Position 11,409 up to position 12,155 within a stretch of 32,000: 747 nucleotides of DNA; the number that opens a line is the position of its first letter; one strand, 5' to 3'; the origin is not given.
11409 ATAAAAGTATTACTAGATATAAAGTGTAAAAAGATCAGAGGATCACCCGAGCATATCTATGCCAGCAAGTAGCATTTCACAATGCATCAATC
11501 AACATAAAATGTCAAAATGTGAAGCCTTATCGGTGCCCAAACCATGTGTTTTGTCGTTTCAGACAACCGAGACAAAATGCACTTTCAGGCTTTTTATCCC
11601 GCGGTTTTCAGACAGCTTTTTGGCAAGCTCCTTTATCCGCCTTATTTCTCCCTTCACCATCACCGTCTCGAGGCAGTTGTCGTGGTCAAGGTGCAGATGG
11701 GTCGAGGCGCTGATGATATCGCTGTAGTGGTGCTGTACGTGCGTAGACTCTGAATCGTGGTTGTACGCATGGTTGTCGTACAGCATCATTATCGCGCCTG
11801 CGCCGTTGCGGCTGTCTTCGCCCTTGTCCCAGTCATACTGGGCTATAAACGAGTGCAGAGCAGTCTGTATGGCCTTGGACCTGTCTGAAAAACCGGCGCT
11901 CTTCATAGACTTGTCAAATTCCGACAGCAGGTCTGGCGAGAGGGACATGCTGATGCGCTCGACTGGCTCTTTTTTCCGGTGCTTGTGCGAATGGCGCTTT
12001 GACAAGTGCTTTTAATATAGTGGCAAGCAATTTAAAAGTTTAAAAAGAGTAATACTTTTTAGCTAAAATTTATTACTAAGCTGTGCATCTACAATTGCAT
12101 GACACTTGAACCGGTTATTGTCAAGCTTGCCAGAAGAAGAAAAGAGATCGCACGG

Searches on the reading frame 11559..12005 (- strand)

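Call 4: search_protein_families(library=pfam, proteins=[window:11559-12005:-])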
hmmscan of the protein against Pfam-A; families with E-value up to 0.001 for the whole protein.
window:11559-12005:- (148 aa): 1 family
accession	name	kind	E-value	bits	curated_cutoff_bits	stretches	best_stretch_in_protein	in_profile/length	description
PF08753.17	NikR_C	-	1.1e-25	90.1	22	1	69-144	1-76/77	NikR C terminal nickel binding domain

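Call 65: search_protein_families(library=ncbifam, proteins=[window:11559-12005:-], max_evalue=0.01)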
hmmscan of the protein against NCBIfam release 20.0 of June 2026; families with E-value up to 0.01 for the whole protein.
window:11559-12005:- (148 aa): 5 families
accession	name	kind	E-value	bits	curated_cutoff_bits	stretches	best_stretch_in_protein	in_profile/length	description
NF002169.0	PRK01002.1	subfamily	1.8e-36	125.1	111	1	15-145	4-133/141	nickel responsive regulator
NF003381.0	PRK04460.1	equivalog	6.5e-29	100.8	105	1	15-143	4-130/139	nickel-responsive transcriptional regulator NikR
NF002815.0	PRK02967.1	equivalog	9.7e-26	90.5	83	1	16-146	2-131/139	nickel-responsive transcriptional regulator NikR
NF001884.0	PRK00630.1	subfamily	9.7e-25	87.4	119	1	9-142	4-138/148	nickel responsive regulator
TIGR02793.1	nikR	equivalog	6.8e-22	78.1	175.45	1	17-142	2-125/129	nickel-responsive transcriptional regulator NikR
